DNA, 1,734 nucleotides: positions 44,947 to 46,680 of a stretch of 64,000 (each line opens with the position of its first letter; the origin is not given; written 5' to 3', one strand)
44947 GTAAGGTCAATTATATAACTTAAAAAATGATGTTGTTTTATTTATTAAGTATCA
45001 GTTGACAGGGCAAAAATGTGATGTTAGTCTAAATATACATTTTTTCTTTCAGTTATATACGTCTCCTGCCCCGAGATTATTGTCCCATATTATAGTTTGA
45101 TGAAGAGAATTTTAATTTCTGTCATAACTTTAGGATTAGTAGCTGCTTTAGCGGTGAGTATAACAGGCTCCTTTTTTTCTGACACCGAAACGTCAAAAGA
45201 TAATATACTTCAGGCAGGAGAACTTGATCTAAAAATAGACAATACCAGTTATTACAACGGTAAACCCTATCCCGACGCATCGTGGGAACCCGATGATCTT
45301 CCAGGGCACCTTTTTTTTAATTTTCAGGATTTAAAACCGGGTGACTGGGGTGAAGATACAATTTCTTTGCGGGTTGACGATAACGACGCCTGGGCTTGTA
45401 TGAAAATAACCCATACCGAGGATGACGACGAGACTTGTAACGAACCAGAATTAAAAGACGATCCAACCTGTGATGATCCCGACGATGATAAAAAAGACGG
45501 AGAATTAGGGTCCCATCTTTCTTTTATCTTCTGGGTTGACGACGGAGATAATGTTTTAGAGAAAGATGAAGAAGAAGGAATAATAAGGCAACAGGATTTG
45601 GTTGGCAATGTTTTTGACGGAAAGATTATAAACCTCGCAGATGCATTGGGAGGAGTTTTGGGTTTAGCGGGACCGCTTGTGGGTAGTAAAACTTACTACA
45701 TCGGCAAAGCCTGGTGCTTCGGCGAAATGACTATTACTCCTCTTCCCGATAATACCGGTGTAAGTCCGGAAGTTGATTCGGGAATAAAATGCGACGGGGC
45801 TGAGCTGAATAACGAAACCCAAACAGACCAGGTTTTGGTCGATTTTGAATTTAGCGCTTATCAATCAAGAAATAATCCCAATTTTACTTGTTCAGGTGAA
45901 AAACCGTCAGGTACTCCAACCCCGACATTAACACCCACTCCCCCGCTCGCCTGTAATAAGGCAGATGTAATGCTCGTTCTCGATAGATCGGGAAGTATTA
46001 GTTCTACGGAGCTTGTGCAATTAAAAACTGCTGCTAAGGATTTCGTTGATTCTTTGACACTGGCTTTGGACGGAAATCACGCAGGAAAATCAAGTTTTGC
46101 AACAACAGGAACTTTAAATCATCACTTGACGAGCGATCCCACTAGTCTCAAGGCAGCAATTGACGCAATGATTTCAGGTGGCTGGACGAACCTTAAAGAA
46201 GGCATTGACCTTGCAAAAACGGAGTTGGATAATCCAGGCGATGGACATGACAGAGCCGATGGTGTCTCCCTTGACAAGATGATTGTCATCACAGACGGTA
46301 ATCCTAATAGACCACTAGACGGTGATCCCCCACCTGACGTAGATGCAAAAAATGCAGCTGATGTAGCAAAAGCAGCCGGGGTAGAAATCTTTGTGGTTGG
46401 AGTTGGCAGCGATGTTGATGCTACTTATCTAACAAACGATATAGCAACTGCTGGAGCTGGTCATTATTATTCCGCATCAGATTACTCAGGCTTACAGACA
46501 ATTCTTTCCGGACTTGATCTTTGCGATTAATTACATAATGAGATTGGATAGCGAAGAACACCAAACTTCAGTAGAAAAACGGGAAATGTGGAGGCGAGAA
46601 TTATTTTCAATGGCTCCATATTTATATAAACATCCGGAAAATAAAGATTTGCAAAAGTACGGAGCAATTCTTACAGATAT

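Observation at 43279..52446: Nine-kb locus of SipW-type signal peptidases plus a family of TasA/camelysin-like secreted proteins with adhesin-like modules (candidate extracellular fibre/attachment system)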

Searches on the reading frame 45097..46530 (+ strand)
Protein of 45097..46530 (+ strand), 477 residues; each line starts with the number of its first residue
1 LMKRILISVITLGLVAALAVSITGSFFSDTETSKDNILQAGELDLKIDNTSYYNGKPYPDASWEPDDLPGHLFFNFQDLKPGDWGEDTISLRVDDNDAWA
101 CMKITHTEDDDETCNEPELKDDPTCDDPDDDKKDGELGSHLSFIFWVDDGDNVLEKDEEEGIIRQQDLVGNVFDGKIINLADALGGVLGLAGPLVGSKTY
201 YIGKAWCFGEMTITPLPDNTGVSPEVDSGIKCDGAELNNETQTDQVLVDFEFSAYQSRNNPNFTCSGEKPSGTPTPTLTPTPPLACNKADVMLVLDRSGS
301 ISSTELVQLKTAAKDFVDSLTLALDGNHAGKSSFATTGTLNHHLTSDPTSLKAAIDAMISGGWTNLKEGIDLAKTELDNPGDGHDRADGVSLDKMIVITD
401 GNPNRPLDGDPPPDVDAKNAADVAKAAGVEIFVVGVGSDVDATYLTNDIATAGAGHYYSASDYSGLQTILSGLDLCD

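Call 3: search_protein_families(library=pfam, proteins=[window:45097-46530:+], max_evalue=0.01)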
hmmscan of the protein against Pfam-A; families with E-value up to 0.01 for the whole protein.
window:45097-46530:+ (477 aa): 3 families
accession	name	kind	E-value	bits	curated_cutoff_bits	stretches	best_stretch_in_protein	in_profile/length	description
PF00092.34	VWA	-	6.3e-23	82.3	23.8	1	290-470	1-172/174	von Willebrand factor type A domain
PF13519.12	VWA_2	-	3.3e-08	34.5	27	1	291-401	1-106/107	von Willebrand factor type A domain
PF12389.13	Peptidase_M73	-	0.00075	19.8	22.5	1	2-51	3-51/196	Camelysin metallo-endopeptidase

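Call 4: search_protein_families(library=ncbifam, proteins=[window:45097-46530:+], max_evalue=0.01)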
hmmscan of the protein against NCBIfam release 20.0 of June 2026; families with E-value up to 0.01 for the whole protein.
window:45097-46530:+ (477 aa): 3 families
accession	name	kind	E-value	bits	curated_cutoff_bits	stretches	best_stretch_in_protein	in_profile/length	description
NF010238.0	PRK13685.1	subfamily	6.9e-11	41.8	432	1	286-440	94-248/335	hypothetical protein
NF047508.1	VWA_BatA_Lepto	exception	3.2e-05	23.1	380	1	287-474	87-270/315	VWA domain-containing protein BatA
TIGR02442.1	Cob-chelat-sub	hypoth_equivalog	9.2e-05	21.1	779.45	1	332-459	515-639/641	putative cobaltochelatase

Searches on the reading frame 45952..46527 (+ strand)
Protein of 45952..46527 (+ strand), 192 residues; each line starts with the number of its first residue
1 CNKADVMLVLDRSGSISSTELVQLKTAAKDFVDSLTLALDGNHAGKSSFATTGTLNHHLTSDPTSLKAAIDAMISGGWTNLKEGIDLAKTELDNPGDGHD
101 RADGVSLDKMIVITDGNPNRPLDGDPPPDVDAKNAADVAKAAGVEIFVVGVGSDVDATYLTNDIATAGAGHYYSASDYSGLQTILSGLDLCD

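Call 42: search_protein_families(library=pfam, alignment_id=A4, max_evalue=0.001)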
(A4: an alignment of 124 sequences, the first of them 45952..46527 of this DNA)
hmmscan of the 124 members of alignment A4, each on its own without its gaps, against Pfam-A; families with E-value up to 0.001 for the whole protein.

A. member 1, window:45952-46527:+ (192 aa): 2 families
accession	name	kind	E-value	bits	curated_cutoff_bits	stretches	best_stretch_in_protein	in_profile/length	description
PF00092.34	VWA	-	5.5e-24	85.8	23.8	1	5-185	1-172/174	von Willebrand factor type A domain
PF13519.12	VWA_2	-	5e-09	37.2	27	1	6-116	1-106/107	von Willebrand factor type A domain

B. families by the number of members that match (of 124 scanned): 17 families
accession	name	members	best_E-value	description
PF19403.5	SpaA_2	34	9.1e-25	Prealbumin-like fold domain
PF24514.1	SpaA_4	14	4.7e-08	Prealbumin-like fold domain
PF00092.34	VWA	9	2.5e-24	von Willebrand factor type A domain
PF13519.12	VWA_2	9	9.8e-12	von Willebrand factor type A domain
PF21471.3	Reelin_subrepeat-B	7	1.2e-07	Reelin subrepeat B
PF13768.12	VWA_3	4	2e-08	von Willebrand factor type A domain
PF04862.18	DUF642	3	3.4e-06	Protein of unknown function (DUF642)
PF11617.13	Cu-binding_MopE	2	3.8e-12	Putative metal-binding motif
PF13229.12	Beta_helix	2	3.9e-05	Right handed beta helix region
PF05048.19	NosD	1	1.7e-05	Periplasmic copper-binding protein (NosD)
PF24547.1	DUF7601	1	0.00012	Domain of unknown function (DUF7601)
PF16841.11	CBM60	1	0.0002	Ca-dependent carbohydrate-binding module xylan-binding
PF00629.30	MAM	1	0.00028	MAM domain, meprin/A5/mu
PF00754.31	F5_F8_type_C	1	0.00032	F5/8 type C domain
PF09149.16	DUF1935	1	0.00037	Domain of unknown function (DUF1935)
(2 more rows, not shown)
